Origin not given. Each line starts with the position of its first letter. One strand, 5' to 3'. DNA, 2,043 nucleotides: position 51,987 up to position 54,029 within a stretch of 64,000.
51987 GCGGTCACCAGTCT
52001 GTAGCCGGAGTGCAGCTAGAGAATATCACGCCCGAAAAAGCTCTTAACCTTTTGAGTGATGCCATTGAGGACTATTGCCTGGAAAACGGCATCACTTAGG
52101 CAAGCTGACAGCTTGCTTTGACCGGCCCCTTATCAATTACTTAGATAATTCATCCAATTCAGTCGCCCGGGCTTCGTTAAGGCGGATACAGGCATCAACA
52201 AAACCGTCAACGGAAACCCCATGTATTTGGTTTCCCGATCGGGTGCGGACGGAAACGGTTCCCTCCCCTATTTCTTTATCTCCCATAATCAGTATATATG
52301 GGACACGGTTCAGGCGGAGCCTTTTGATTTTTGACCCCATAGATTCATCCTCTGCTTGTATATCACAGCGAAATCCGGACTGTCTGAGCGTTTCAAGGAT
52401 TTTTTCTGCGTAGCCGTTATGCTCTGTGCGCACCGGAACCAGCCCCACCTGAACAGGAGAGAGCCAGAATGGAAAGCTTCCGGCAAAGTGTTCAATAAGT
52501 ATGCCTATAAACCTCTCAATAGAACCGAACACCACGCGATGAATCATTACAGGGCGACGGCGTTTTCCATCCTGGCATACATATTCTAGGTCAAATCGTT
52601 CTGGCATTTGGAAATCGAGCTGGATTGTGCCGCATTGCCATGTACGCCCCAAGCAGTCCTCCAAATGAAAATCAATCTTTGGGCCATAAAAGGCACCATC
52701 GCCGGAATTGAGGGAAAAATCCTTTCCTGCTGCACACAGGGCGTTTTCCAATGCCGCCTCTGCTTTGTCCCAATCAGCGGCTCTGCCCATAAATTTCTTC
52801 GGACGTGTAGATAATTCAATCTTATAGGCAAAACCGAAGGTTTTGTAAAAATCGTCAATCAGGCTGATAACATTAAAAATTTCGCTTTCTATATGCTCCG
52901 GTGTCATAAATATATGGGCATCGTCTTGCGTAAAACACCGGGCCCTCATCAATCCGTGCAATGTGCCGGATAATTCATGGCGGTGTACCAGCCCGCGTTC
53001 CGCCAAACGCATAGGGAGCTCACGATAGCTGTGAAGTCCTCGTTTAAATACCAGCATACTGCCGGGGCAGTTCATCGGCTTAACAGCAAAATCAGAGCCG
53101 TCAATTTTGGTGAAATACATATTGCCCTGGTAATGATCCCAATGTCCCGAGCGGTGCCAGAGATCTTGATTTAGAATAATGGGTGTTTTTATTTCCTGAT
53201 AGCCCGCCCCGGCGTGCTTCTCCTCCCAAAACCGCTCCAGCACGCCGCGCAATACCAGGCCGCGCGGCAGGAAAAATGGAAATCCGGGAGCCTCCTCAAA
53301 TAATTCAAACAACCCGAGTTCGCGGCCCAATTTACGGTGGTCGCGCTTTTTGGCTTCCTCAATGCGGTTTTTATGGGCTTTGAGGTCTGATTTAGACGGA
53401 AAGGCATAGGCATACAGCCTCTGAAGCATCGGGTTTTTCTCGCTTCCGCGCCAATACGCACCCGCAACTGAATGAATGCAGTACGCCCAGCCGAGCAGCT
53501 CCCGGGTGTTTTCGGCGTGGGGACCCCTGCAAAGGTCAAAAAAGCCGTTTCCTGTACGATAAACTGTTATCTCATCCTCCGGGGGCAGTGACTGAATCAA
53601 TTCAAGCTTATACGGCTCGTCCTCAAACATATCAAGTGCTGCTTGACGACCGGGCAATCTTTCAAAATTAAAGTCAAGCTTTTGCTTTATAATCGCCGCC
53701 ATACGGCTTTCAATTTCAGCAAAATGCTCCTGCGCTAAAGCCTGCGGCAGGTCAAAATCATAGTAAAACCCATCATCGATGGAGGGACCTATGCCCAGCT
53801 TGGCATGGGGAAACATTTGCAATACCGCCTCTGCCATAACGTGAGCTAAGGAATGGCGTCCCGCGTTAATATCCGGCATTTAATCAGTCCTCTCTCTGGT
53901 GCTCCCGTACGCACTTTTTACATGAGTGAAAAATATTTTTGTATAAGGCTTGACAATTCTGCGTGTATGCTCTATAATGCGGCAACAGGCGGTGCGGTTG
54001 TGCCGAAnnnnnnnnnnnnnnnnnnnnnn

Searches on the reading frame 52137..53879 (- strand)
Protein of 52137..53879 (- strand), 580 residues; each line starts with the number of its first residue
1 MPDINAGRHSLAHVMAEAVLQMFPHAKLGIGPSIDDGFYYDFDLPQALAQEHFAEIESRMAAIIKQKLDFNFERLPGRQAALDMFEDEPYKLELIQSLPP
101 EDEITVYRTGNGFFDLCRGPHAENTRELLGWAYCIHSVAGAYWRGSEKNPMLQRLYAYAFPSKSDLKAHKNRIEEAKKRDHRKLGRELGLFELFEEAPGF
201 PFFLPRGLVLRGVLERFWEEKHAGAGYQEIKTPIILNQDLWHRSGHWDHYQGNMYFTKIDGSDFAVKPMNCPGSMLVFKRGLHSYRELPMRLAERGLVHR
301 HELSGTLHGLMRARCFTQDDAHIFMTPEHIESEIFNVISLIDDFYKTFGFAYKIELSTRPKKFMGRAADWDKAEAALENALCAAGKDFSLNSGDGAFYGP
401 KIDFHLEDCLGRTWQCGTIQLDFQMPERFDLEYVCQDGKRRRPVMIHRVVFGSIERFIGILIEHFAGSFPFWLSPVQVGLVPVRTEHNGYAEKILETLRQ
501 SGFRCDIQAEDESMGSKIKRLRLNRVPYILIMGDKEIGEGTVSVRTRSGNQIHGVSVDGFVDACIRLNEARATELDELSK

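Call 15: search_protein_families(library=pfam, proteins=[window:52137-53879:-], max_evalue=0.00001)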
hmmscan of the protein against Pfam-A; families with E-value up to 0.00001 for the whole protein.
window:52137-53879:- (580 aa): 3 families
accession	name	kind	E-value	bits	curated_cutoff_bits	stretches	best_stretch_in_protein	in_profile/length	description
PF00587.30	tRNA-synt_2b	-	2.7e-47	161.6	29.3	1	258-465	4-179/179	tRNA synthetase class II core domain (G, H, P, S and T)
PF03129.25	HGTP_anticodon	-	3.1e-18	66.2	21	1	477-564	1-91/94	Anticodon binding domain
PF07973.19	tRNA_SAD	-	2.5e-09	37.4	24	1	104-156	1-44/44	Threonyl and Alanyl tRNA synthetase second additional domain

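Call 16: find_related_loci(query=window:52137-53879:-, collection=genome_contigs, flank=1000)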
Query window:52137-53879:- (580 aa) in genome_contigs; peptide patterns used: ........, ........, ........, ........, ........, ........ (x = any residue, [..] = any of these).
600 stretches matched a pattern (row limit reached: there are more); 600 encode a relative of the query (tblastn E <= 1e-3); the best 80 are kept; 80 distinct loci.
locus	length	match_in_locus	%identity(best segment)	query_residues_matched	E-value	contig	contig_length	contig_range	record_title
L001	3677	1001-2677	59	6-566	0e+0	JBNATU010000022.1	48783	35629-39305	MAG: Moorellaceae bacterium isolate Kamch4342-3A-MB-01 bin2.fa-22, whole genome shotgun sequence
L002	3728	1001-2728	56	5-580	0e+0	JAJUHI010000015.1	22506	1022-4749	MAG: Sporobacter termitidis isolate bin60 k141_78243_length_22506_cov_92.5207, whole genome shotgun sequence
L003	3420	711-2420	56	9-579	0e+0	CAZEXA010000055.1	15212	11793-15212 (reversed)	MAG TPA_asm: uncultured Eubacteriales bacterium isolate SRP192927_co3_117 genome assembly, contig: NODE_8983_length_1521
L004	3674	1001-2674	57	8-566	0e+0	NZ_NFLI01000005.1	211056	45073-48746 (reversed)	Lachnoclostridium sp. An131 An131_contig_5, whole genome shotgun sequence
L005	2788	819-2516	58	5-572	0e+0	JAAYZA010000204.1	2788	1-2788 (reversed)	MAG: Syntrophomonadaceae bacterium isolate AS06rmzACSIP_276 544341_AS06, whole genome shotgun sequence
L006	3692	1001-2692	55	9-572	0e+0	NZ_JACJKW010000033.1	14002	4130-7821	Intestinimonas butyriciproducens strain An565 An565_contig-110_32, whole genome shotgun sequence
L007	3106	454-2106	58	8-560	0e+0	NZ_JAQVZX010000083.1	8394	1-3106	MAG: Syntrophomonas sp. isolate STF2_183 NODE_27300_length_8394_cov_16.260312_Sandtown_F2, whole genome shotgun sequence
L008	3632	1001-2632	58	8-551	0e+0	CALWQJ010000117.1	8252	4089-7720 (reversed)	MAG: uncultured Merdimonas sp. isolate BRZ_NT__bin62 genome assembly, contig: BRZ_NT__NODE_10210_length_8252_cov_6.05957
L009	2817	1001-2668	55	9-564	0e+0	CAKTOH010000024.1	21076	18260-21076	MAG: uncultured Oscillospiraceae bacterium isolate REFINED_METABAT215_TOP10_CONTIGS_1500_ASSEMBLY_K77_MERGED__Hadza_MoBi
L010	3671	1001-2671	57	8-568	0e+0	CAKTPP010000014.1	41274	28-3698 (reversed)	MAG: uncultured Oscillospiraceae bacterium isolate REFINED_METABAT215_TOP10_CONTIGS_1500_ASSEMBLY_K77_MERGED__Hadza_PheC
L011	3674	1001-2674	56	4-562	0e+0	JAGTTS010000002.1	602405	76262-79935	Clostridiaceae bacterium Marseille-Q3526 NODE_2_length_602405_cov_17.5177, whole genome shotgun sequence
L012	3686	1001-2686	55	9-571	0e+0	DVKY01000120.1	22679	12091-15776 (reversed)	MAG TPA_asm: Candidatus Fimivicinus intestinavium isolate 2526 ChiHile24__C224360_L22679_SRR6323426, whole genome shotgu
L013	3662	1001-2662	55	8-561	0e+0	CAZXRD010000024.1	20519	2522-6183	MAG TPA_asm: uncultured Oscillospiraceae bacterium isolate SRP141132_co2_285 genome assembly, contig: NODE_1807_length_2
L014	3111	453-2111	56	9-561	0e+0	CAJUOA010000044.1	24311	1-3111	MAG TPA_asm: uncultured Oscillospiraceae bacterium isolate MGBC161755 genome assembly, contig: MGBC161755.44, whole geno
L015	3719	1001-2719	55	6-577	0e+0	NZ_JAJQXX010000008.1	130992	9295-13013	Blautia sp. XA-2221 Contig_8_chromosome, whole genome shotgun sequence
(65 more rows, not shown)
